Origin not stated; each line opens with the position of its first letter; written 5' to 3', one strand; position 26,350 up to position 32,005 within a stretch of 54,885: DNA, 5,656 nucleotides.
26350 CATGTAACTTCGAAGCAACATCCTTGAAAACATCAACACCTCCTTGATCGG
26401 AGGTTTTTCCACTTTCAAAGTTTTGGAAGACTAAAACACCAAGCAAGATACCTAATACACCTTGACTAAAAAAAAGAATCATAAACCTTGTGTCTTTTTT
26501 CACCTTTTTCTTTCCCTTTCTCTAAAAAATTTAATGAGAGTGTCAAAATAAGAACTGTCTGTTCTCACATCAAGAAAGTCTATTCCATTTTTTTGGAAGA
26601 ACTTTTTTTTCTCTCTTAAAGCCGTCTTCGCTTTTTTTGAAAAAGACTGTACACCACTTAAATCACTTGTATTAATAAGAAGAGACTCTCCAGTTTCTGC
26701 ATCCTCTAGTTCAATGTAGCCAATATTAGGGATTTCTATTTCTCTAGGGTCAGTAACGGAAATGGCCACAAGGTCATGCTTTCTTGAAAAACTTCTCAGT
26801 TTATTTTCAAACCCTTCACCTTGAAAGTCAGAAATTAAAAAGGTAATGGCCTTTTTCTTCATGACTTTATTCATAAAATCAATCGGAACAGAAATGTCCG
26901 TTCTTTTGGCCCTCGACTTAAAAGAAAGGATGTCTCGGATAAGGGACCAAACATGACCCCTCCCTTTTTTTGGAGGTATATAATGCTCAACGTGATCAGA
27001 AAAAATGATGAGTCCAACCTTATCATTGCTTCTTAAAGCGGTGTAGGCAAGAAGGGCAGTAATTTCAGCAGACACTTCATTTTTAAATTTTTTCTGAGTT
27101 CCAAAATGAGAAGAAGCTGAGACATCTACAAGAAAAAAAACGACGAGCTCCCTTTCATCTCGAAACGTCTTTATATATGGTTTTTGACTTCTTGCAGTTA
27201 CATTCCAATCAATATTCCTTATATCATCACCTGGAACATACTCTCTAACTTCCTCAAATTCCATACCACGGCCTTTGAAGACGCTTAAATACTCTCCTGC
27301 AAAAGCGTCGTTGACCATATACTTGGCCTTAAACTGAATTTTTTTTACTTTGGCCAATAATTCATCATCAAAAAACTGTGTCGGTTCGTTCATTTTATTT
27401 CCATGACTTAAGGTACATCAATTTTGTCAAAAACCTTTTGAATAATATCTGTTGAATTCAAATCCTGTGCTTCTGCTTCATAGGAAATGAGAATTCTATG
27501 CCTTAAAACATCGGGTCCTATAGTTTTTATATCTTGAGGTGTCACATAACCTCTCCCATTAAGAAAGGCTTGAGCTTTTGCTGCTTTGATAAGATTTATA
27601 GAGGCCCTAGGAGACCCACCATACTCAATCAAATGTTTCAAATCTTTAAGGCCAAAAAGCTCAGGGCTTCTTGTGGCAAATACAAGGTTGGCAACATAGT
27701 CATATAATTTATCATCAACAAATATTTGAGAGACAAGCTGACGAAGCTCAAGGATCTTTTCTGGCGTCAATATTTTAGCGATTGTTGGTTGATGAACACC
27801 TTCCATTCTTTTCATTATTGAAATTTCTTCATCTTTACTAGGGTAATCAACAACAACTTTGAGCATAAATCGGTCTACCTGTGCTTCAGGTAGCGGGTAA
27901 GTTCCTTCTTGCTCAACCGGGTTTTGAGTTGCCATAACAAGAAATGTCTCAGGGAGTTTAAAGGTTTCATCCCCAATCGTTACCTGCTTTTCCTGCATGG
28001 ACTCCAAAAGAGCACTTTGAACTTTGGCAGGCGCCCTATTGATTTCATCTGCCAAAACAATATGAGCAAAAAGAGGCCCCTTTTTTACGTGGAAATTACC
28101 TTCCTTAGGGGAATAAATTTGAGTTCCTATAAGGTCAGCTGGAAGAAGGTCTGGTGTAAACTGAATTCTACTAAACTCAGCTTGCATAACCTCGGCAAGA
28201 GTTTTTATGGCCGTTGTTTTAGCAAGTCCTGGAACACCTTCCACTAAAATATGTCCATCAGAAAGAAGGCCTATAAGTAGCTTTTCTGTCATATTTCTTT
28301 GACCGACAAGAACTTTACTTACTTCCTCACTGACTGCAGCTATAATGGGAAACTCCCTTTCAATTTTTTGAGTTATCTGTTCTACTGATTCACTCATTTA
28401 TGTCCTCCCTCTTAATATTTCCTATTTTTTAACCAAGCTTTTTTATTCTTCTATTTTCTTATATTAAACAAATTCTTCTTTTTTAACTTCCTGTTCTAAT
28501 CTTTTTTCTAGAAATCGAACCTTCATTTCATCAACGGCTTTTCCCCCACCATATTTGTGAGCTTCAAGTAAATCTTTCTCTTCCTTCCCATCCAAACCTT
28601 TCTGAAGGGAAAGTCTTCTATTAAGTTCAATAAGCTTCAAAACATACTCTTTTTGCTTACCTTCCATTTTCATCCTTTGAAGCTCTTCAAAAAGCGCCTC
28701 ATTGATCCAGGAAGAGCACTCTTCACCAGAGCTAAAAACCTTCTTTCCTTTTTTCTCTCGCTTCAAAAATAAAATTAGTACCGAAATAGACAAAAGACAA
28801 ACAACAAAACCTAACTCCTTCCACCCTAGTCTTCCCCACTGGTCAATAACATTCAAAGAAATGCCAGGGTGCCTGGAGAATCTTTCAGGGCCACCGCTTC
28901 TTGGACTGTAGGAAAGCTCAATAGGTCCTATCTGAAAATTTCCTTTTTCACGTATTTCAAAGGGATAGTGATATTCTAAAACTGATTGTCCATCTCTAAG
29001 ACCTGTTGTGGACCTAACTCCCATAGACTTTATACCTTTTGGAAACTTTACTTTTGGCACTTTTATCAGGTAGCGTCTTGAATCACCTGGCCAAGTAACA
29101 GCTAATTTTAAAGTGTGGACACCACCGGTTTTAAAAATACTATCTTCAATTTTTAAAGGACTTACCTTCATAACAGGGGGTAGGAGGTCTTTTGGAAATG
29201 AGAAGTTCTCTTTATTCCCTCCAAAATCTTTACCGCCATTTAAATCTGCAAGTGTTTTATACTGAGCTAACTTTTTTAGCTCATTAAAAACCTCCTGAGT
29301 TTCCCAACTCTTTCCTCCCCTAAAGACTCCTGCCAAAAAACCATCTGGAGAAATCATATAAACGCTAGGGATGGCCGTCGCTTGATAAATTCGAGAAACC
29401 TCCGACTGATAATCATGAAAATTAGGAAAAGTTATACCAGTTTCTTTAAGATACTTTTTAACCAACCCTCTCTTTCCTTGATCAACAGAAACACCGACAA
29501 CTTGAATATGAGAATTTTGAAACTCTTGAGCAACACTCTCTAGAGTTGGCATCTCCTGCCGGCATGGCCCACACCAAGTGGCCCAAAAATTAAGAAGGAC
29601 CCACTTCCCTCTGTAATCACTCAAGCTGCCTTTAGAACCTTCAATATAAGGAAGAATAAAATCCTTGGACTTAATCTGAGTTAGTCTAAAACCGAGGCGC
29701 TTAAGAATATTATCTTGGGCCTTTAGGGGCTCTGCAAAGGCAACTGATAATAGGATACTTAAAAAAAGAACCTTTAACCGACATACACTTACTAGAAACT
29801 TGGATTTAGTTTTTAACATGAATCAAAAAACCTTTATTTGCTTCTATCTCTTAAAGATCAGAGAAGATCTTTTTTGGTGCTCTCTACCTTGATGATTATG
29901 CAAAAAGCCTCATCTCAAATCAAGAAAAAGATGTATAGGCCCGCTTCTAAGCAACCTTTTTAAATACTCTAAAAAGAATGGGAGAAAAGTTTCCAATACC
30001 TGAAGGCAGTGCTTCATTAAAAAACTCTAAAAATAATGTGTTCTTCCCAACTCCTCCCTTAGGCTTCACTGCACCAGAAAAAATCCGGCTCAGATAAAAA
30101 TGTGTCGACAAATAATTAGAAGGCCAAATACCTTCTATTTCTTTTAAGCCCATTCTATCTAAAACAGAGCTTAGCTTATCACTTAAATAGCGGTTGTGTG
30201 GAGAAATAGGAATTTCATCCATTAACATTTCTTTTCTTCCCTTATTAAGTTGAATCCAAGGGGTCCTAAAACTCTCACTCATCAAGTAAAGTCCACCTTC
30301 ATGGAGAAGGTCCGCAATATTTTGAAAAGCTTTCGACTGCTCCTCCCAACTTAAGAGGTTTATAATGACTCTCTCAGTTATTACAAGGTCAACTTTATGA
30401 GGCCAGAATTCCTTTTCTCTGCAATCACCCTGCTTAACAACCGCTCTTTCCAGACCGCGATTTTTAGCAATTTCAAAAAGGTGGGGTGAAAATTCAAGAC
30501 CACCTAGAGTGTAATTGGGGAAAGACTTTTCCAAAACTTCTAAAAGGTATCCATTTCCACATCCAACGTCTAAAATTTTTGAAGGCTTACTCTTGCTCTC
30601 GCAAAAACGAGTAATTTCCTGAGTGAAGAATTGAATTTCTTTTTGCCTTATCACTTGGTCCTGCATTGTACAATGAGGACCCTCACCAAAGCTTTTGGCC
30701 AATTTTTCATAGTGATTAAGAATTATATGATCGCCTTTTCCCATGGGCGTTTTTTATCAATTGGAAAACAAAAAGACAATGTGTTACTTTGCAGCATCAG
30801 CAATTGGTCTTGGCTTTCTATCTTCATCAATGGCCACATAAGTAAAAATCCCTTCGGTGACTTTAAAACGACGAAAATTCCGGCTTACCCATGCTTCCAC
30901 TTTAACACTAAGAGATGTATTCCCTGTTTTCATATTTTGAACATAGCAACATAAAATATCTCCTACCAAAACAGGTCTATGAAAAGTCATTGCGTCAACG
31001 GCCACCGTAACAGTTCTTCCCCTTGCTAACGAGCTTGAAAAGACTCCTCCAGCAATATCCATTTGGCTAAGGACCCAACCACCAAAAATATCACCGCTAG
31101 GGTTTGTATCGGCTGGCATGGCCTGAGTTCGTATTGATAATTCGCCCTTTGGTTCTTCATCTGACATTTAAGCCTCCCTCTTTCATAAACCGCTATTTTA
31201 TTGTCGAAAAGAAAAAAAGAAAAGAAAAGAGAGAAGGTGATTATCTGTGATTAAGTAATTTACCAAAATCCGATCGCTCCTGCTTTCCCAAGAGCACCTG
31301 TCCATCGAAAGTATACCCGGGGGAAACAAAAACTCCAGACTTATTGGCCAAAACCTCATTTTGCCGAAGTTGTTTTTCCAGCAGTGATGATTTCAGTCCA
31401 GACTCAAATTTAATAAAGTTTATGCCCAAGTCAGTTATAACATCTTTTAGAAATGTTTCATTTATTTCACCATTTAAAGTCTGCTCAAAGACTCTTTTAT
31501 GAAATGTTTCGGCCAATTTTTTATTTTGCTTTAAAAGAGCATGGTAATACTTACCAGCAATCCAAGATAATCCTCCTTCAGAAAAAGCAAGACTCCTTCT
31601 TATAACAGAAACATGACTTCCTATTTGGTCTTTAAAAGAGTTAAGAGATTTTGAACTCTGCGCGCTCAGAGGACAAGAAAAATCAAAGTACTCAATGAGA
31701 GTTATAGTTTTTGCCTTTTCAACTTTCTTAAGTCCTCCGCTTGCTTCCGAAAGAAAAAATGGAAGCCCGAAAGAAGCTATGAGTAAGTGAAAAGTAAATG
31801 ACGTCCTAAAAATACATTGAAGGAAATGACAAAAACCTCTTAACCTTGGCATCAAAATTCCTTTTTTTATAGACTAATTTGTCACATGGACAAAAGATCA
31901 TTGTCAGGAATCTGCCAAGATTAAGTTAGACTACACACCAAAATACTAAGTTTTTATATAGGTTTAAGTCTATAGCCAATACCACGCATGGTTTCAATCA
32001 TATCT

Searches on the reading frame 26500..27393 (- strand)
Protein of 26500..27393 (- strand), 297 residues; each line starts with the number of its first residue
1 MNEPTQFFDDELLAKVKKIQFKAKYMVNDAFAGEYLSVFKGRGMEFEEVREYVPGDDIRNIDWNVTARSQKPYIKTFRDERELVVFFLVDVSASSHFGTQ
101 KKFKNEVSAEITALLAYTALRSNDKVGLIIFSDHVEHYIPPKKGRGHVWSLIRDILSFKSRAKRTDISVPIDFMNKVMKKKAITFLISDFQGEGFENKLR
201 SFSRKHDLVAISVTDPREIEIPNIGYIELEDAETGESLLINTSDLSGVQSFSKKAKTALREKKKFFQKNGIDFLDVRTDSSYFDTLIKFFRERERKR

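Call 72: search_protein_families(library=pfam, proteins=[window:26500-27393:-], max_evalue=0.00001)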
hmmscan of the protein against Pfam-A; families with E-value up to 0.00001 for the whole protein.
window:26500-27393:- (297 aa): 2 families
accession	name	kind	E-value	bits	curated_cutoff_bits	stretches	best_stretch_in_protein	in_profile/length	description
PF01882.25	DUF58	-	8.2e-73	244.6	23.4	1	48-256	1-211/216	Protein of unknown function DUF58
PF13519.12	VWA_2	-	1.4e-14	55.1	27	1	85-190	1-106/107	von Willebrand factor type A domain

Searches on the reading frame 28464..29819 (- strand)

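Call 20: search_protein_families(library=pfam, proteins=[window:28464-29819:-], max_evalue=0.001)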
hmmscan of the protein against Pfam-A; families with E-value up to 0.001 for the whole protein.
window:28464-29819:- (451 aa): 5 families
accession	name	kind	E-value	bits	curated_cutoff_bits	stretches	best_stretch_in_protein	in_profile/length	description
PF00578.27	AhpC-TSA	-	2.3e-26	92.6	26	1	52-163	6-122/124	AhpC/TSA family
PF08534.16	Redoxin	-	7.4e-19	68.4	26.6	1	54-173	9-139/148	Redoxin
PF13905.12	Thioredoxin_8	-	1e-12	48.7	27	1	71-160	1-92/94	Thioredoxin-like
PF00085.26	Thioredoxin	-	1.1e-09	38.7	23.5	1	72-116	19-62/103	Thioredoxin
PF13098.12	Thioredoxin_2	-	9.5e-05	23.1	27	1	71-159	5-85/104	Thioredoxin-like domain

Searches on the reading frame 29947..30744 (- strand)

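Call 20: search_protein_families(library=pfam, proteins=[window:29947-30744:-], max_evalue=0.001)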
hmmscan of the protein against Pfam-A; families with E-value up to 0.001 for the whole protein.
window:29947-30744:- (265 aa): 8 families
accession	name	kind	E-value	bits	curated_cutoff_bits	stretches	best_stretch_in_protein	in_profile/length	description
PF13649.12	Methyltransf_25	-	2.8e-14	54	27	1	57-151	1-97/97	Methyltransferase domain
PF13847.12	Methyltransf_31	-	2.3e-13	50.5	27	1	53-158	3-112/145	Methyltransferase domain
PF08241.18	Methyltransf_11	-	1.5e-11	45.2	21.2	1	58-154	1-94/95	Methyltransferase domain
PF08242.18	Methyltransf_12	-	4.3e-11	43.8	30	1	58-152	1-97/98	Methyltransferase domain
PF13489.12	Methyltransf_23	-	4.4e-11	43.2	27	1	38-200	7-159/164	Methyltransferase domain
PF13679.12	Methyltransf_32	-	2.8e-05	24.5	27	1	34-100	3-76/143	Methyltransferase domain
PF07021.18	MetW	-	0.00028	21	21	1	53-124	13-82/193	Methionine biosynthesis protein MetW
PF00891.24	Methyltransf_2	-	0.00036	20.4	22.3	1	53-158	62-167/210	O-methyltransferase domain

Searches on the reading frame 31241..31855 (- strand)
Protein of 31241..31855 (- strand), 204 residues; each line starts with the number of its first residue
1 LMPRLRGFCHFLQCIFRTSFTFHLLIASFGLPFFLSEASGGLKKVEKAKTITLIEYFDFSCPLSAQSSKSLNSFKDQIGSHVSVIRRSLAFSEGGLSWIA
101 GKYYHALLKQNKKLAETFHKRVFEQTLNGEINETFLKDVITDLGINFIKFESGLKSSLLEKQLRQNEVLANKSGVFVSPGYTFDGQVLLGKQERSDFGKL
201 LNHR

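Call 20: search_protein_families(library=pfam, proteins=[window:31241-31855:-], max_evalue=0.001)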
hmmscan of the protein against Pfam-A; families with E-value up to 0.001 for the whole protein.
window:31241-31855:- (204 aa): 2 families
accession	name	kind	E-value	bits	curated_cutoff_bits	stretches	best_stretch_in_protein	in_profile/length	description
PF01323.26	DSBA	-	2.4e-11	44.2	25.6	1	104-195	92-184/191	DSBA-like thioredoxin domain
PF13462.12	Thioredoxin_4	-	2.3e-08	34.9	23.2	1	51-202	15-164/165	Thioredoxin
